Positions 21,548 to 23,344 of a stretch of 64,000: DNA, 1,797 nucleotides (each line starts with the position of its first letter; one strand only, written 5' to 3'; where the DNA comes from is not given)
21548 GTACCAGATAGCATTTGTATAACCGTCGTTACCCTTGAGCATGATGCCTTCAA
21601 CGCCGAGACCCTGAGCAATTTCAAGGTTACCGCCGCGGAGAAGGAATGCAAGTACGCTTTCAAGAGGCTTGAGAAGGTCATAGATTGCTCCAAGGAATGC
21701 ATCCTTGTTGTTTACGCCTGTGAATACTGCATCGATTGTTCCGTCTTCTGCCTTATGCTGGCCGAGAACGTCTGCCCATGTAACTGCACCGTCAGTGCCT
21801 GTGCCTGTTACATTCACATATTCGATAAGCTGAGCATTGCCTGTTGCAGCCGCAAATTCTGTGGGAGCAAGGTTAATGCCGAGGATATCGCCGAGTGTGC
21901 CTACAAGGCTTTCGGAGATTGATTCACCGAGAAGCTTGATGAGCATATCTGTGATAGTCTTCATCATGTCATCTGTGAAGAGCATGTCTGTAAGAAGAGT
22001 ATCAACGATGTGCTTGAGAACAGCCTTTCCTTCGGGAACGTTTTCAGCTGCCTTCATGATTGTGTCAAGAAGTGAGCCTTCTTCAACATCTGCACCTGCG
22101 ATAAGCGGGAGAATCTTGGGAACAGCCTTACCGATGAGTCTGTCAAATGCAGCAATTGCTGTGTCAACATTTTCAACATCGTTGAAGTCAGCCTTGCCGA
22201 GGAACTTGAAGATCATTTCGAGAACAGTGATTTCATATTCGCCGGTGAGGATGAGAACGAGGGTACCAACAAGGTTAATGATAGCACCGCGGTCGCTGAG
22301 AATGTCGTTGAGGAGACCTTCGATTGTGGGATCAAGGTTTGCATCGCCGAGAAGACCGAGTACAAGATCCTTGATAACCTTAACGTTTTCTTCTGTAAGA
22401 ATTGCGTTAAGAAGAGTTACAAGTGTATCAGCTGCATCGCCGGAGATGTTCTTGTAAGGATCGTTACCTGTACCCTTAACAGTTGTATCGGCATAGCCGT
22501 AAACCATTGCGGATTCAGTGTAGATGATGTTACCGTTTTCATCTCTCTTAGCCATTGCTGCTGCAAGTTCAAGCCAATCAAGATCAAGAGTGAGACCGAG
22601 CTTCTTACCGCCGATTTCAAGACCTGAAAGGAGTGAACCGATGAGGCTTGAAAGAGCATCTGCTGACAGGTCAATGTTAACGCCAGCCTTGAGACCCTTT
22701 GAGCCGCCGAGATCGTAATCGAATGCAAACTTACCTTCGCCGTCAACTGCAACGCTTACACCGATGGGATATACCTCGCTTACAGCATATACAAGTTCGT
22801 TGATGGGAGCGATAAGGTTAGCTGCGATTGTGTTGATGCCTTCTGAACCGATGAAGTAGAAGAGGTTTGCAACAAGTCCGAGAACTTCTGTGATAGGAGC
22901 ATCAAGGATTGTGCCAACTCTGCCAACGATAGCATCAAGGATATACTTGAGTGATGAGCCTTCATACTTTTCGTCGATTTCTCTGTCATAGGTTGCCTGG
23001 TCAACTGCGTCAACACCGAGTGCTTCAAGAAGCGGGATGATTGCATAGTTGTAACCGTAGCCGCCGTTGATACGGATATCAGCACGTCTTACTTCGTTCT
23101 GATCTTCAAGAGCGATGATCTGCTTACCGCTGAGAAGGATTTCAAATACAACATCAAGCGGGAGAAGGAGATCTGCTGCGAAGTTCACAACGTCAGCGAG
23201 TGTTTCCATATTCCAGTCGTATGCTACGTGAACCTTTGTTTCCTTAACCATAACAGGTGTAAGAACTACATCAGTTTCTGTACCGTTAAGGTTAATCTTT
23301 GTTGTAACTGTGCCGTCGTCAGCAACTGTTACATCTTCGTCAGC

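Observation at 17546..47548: Single uninterrupted 30,003-nt ORF: a 10,000-aa secreted acidic protein of no family I can recognise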

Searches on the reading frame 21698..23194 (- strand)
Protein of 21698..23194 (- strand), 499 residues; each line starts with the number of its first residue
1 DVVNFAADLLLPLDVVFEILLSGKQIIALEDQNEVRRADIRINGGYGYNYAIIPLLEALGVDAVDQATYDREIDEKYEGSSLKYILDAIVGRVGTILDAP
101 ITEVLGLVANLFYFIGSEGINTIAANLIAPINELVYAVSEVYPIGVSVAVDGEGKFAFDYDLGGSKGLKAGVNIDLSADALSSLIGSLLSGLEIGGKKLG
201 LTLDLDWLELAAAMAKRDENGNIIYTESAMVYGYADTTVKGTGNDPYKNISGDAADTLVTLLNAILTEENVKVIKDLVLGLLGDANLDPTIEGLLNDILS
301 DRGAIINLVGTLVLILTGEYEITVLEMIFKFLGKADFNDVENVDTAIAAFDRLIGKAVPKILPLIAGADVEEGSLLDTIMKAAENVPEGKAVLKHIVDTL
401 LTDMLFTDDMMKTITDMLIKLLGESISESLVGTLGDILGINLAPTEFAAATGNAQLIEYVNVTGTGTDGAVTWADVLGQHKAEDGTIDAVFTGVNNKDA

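Call 85: predict_structure(alignment_id=A6)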
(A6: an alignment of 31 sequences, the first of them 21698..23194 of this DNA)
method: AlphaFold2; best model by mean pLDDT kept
length: 499 residues; sequences in the alignment: 31
mean_pLDDT: 73.4   pTM: 0.57
mean pLDDT of the five models: 73.4, 72.2, 70.5, 67.0, 66.4
residues with pLDDT >= 90: 76; 70-90: 231; 50-70: 149; < 50: 43
segments of 3 or more residues with pLDDT < 50: 161-167, 323-340, 489-499
pLDDT, mean of each block of 10 residues (from residue 1): 83 87 78 59 83 93 94 91 91 88 90 92 83 73 74 64 48 82 85 80 88 94 92 64 70 87 87 84 72 76 74 60 46 42 53 57 57 72 75 67 61 58 58 64 78 73 74 75 55 34
secondary structure, 60 per line:
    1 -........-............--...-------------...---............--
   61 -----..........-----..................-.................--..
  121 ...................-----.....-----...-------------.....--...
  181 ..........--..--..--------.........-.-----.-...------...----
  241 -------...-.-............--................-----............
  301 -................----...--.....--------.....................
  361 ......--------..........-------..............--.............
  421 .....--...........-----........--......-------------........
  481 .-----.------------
elements in order: H2-9 H11-22 E25-27 E41-43 H47-58 H66-75 H81-98 H100-116 H119-139 E145-149 E155-157 E171-175 H178-190 H207-214 E225-227 E248-250 H254-265 H268-283 H289-300 H302-317 H327-331 H340-366 H375-384 H392-405 H408-425 H428-438 H444-451 H454-459 H473-480

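Call 87: fold_search(model_id=the predicted structure, library=pdb)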
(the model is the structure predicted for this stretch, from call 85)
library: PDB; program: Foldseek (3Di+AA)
matches with E <= 10: 63; with E <= 0.001: 0
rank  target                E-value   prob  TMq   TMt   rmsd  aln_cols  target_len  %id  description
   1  6pfv_G                1.8e+00  0.12  0.10  0.18  14.4       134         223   17  Structure of S. venezuelae RisG-WhiG-c-di-GMP complex: orthorhombic crystal form (released 2019-11-13)
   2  1rp3_E                2.0e+00  0.11  0.08  0.14  15.5       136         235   15  Cocrystal structure of the flagellar sigma/anti-sigma complex, Sigma-28/FlgM (released 2004-04-06)
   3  7w5w_F                2.3e+00  0.04  0.10  0.10  22.8       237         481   13  Cryo-EM structure of SoxS-dependent transcription activation complex with micF promoter DNA (released 2022-10-26)
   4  6eu1_O                2.5e+00  0.02  0.09  0.09  27.8       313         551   10  RNA Polymerase III - open DNA complex (OC-POL3). (released 2018-01-17)
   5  6vjs_Y                3.3e+00  0.03  0.10  0.11  21.4       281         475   11  Escherichia coli RNA polymerase and ureidothiophene-2-carboxylic acid complex (released 2020-10-07)
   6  9pd3_D                3.3e+00  0.02  0.07  0.08  22.4       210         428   12  NER dual incision complex - DuIS (released 2026-02-18)
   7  7nsb_a                3.4e+00  0.01  0.09  0.09  35.8       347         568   14  Supramolecular assembly module of yeast Chelator-GID SR4 E3 ubiquitin ligase (released 2021-05-05)
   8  6vvv_F                3.6e+00  0.04  0.11  0.15  17.4       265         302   12  Crystal structure of a Mycobacterium smegmatis transcription initiation complex with Rifampicin-resistant RNA polymera (released 2020-10-21)
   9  8ebt_D                3.6e+00  0.01  0.07  0.08  22.3       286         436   12  XPA repositioning Core7 of TFIIH relative to XPC-DNA lesion (Cy5) (released 2023-04-19)
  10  8cwy_A                3.8e+00  0.03  0.09  0.10  23.6       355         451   14  Accurate computational design of genetically encoded 3D protein crystals (released 2023-11-01)
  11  3ds8                  4.0e+00  0.10  0.07  0.12   9.6        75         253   12  The crystal structure of the gene lin2722 products from Listeria innocua (released 2008-09-16)
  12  2l0i_MODEL_1_A        4.0e+00  0.07  0.08  0.24  13.7       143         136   13  Solution structure of Rtt103 CTD-interacting domain bound to a Ser2 phosphorylated CTD peptide (released 2010-09-08)
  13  2npt_A                4.0e+00  0.03  0.05  0.17  19.0       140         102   11  Crystal Structure of the complex of human mitogen activated protein kinase kinase 5 phox domain (MAP2K5-phox) with hum (released 2006-11-28)
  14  9nc9_L                4.2e+00  0.04  0.12  0.09  16.3       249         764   14  Helical assembly of AVAST5 filament (released 2026-02-18)
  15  8p84_B                4.5e+00  0.01  0.06  0.07  22.3       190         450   12  X-ray structure of Thermoanaerobacterales bacterium monoamine oxidase (released 2023-10-18)
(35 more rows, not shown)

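Call 89: fold_search(model_id=the predicted structure, library=viral)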
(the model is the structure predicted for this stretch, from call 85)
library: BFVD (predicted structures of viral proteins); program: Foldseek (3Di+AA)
matches with E <= 10: 143; with E <= 0.001: 0
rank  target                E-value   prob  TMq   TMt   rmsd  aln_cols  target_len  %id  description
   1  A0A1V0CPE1            3.6e-01  0.09  0.08  0.13  20.6       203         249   10  (no name in the UniProt tables at hand)
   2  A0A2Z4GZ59            4.6e-01  0.08  0.10  0.16  15.3       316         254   12  (no name in the UniProt tables at hand)
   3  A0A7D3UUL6            6.3e-01  0.08  0.10  0.06  19.2       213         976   16  HECT E3 ligase [Fadolivirus FV1/VV64]
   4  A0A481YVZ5            1.1e+00  0.07  0.10  0.11  16.1       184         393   17  Uncharacterized protein [Marseillevirus LCMAC103]
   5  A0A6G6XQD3            1.2e+00  0.03  0.08  0.07  28.4       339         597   13  (no name in the UniProt tables at hand)
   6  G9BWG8                1.3e+00  0.03  0.11  0.08  31.0       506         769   10  (no name in the UniProt tables at hand)
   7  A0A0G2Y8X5            1.5e+00  0.02  0.07  0.07  39.0       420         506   12  Uncharacterized protein [Acanthamoeba polyphaga mimivirus Kroon]
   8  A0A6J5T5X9            1.5e+00  0.02  0.08  0.07  29.7       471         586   17  Uncharacterized protein [uncultured Caudovirales phage]
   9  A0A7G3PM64            1.7e+00  0.03  0.08  0.10  32.8       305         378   12  Uncharacterized protein [Sphingomonas phage vB_StuS_MMDA13]
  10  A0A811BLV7            2.1e+00  0.04  0.12  0.10  21.8       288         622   14  HAT family C-terminal dimerization region domain containing protein [Pandoravirus japonicus]
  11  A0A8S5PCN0            2.1e+00  0.02  0.07  0.11  20.3       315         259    9  Repressor domain protein [Myoviridae sp. ctgr818]
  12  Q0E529                2.2e+00  0.06  0.09  0.18  11.6       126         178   10  20.3 kDa [Spodoptera frugiperda ascovirus 1a]
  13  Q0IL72                2.3e+00  0.05  0.07  0.17  15.0        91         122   15  Bro-a [Leucania separata nucleopolyhedrovirus]
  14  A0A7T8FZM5            2.3e+00  0.03  0.07  0.05  20.1       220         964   16  Polyprotein (Fragment) [Soybean thrips picorna-like virus 9]
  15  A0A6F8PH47            2.4e+00  0.03  0.08  0.14  24.9       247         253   10  Uncharacterized protein [Perilla mosaic virus]
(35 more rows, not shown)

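Call 90: search_solved_structures(query=A6, max_evalue=1)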
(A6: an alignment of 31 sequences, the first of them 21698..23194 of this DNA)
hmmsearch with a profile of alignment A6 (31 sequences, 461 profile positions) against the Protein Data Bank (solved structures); distinct sequences matched with E-value up to 1: 13.
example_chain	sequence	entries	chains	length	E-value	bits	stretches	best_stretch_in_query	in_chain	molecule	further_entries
9rtx_b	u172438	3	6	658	0.013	17.8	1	250-453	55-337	AP-3 complex subunit beta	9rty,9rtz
9c58_B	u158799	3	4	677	0.014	17.7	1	250-453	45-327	AP-3 complex subunit beta-1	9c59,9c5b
9c5a_B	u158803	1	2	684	0.014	17.7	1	250-453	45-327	AP-3 complex subunit beta-1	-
9ugr_A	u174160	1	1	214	0.017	17.4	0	309-357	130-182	Syn-F4-Link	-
8kc4_A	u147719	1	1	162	0.032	16.5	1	325-430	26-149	De novo design protein -NA05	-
9c5c_B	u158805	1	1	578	0.063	15.6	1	251-413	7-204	AP-3 complex subunit beta-1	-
8igl_A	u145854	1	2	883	0.065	15.5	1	123-296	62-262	CP2475L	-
9rtw_B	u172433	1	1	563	0.067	15.5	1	252-413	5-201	AP-3 complex subunit beta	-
9b99_A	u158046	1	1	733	0.086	15.1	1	297-393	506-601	Labda-7,13E-dienyl diphosphate synthase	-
7c1o_A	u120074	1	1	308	0.14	14.4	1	119-188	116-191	GTPase Era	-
3r9w_A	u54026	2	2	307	0.14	14.4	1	119-188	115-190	GTPase Era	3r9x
3iev_A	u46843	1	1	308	0.14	14.4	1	119-188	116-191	GTP-binding protein era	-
5lbh_A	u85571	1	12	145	0.14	14.4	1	278-352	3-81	CAIP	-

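Call 101: search_dna_similar(query=window:21698-23194:-, collection=plasmids, mode=protein, max_evalue=0.001, max_rows=10)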
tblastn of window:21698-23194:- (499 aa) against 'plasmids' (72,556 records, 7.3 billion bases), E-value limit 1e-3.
No match.

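Call 102: search_dna_similar(query=window:21698-23194:-, collection=phages, mode=protein, max_evalue=0.001, max_rows=10)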
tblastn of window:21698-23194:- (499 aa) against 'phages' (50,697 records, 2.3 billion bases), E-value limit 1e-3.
No match.
